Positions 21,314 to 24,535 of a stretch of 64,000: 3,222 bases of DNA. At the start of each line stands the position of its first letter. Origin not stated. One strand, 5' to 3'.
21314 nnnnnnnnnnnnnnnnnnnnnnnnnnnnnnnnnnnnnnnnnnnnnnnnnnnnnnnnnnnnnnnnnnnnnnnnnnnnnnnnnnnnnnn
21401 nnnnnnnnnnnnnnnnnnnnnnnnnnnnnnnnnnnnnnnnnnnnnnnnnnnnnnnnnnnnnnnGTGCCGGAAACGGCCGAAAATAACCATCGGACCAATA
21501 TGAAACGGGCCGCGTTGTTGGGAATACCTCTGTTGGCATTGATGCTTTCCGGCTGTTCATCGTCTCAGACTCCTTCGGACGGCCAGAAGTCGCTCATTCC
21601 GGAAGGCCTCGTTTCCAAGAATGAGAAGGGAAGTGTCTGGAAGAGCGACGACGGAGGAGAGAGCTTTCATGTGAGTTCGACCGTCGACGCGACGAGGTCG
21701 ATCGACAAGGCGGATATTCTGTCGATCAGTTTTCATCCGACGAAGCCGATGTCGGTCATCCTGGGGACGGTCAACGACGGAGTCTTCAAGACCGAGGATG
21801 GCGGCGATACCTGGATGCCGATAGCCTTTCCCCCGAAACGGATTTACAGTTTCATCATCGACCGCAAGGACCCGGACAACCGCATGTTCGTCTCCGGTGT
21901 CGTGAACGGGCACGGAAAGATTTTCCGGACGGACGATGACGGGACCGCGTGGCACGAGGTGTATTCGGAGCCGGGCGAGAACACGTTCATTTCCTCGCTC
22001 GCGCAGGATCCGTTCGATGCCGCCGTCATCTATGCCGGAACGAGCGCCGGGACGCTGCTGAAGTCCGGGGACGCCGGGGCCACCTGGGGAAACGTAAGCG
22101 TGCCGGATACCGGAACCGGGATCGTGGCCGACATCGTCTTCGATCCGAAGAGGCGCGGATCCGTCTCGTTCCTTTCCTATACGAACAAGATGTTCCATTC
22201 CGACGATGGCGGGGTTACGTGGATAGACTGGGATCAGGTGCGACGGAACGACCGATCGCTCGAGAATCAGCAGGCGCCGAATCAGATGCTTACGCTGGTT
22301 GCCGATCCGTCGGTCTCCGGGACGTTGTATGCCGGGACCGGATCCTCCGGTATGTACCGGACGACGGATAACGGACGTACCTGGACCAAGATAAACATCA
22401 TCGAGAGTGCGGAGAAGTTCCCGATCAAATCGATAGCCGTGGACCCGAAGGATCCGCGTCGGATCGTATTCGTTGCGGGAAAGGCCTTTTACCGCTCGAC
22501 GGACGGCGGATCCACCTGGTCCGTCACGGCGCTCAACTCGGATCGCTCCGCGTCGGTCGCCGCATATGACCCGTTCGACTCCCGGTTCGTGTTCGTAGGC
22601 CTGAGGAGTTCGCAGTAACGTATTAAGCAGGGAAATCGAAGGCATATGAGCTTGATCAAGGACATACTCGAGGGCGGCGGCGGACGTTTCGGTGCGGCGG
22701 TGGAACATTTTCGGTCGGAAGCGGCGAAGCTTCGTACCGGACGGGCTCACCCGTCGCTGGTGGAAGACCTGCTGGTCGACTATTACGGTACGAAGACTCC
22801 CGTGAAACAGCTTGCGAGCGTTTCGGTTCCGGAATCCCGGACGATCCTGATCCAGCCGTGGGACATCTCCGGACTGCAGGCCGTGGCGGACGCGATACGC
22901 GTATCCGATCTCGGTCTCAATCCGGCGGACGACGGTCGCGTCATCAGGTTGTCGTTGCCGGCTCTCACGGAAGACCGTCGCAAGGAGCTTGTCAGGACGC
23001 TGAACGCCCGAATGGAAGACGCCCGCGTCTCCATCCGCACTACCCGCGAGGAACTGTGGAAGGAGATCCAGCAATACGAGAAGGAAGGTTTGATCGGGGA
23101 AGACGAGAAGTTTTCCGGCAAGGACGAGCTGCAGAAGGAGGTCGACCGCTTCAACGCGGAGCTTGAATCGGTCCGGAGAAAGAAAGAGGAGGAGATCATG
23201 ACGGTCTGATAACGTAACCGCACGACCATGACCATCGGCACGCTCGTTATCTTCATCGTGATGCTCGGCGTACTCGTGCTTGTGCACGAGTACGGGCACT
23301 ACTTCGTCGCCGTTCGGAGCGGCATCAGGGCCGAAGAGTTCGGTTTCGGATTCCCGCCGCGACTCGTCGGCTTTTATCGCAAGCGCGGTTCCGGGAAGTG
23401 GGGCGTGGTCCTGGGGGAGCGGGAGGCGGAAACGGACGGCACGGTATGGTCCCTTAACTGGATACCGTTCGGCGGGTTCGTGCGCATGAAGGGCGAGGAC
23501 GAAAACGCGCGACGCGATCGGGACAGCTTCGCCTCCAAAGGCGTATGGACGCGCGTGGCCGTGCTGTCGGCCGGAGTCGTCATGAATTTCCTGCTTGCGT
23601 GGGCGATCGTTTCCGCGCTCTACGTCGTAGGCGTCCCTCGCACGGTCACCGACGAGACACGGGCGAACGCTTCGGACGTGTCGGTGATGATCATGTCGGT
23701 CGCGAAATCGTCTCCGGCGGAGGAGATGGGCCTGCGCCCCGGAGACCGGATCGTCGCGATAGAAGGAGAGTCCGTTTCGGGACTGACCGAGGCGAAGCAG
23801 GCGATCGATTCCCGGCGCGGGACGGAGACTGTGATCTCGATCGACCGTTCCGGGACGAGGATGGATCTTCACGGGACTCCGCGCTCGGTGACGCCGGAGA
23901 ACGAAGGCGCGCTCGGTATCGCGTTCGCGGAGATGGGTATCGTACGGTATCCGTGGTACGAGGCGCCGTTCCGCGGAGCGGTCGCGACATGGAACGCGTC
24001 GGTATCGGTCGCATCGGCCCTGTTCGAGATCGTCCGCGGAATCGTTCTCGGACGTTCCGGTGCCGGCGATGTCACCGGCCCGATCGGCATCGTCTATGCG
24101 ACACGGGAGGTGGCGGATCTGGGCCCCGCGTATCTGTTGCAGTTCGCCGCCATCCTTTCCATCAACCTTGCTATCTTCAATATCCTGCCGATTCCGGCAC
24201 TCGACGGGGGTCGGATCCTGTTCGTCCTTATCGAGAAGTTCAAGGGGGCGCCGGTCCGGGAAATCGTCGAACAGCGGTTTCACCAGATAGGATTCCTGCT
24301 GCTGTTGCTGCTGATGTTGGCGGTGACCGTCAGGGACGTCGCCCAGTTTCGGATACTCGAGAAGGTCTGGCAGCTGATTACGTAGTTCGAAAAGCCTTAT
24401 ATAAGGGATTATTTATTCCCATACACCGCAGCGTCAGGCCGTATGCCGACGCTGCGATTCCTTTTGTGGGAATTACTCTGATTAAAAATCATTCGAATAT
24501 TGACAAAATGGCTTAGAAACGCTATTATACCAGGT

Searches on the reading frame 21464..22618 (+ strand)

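Call 93: search_protein_families(library=pfam, proteins=[window:21464-22618:+], max_evalue=0.001)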
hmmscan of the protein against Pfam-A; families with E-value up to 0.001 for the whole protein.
window:21464-22618:+ (384 aa): 4 families
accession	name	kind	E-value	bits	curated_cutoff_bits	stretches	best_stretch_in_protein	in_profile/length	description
PF15902.12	Sortilin-Vps10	-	1e-28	100.8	33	3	152-258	2-114/446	Sortilin, neurotensin receptor 3,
PF14870.12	PSII_BNR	-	1.5e-11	44.6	27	2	207-355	8-140/303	Photosynthesis system II assembly factor YCF48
PF19755.4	DUF6242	-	2.2e-07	31.4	29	0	255-352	129-217/217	Domain of unknown function (DUF6242)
PF02012.26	BNR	-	3.4e-06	26.7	27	0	298-309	1-12/12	BNR/Asp-box repeat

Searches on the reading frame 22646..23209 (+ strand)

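Call 93: search_protein_families(library=pfam, proteins=[window:22646-23209:+], max_evalue=0.001)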
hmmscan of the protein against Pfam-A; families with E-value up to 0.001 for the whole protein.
window:22646-23209:+ (187 aa): 1 family
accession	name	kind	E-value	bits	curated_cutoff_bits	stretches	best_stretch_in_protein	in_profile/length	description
PF01765.24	RRF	-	2.8e-54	183.8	29.7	1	23-185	2-164/164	Ribosome recycling factor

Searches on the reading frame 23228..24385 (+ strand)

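Call 93: search_protein_families(library=pfam, proteins=[window:23228-24385:+], max_evalue=0.001)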
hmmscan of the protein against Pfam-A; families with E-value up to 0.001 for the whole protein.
window:23228-24385:+ (385 aa): 4 families
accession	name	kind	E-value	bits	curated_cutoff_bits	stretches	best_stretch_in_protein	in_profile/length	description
PF02163.28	Peptidase_M50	-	1.1e-52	179.1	27.2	1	9-362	2-221/221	Peptidase family M50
PF17820.7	PDZ_6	-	1.4e-12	47.6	27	1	155-207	2-54/54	PDZ domain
PF13180.12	PDZ_2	-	1.1e-09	38.9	27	1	145-212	12-74/80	PDZ domain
PF00595.29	PDZ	-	6e-07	30.2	23.2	1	150-199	24-73/81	PDZ domain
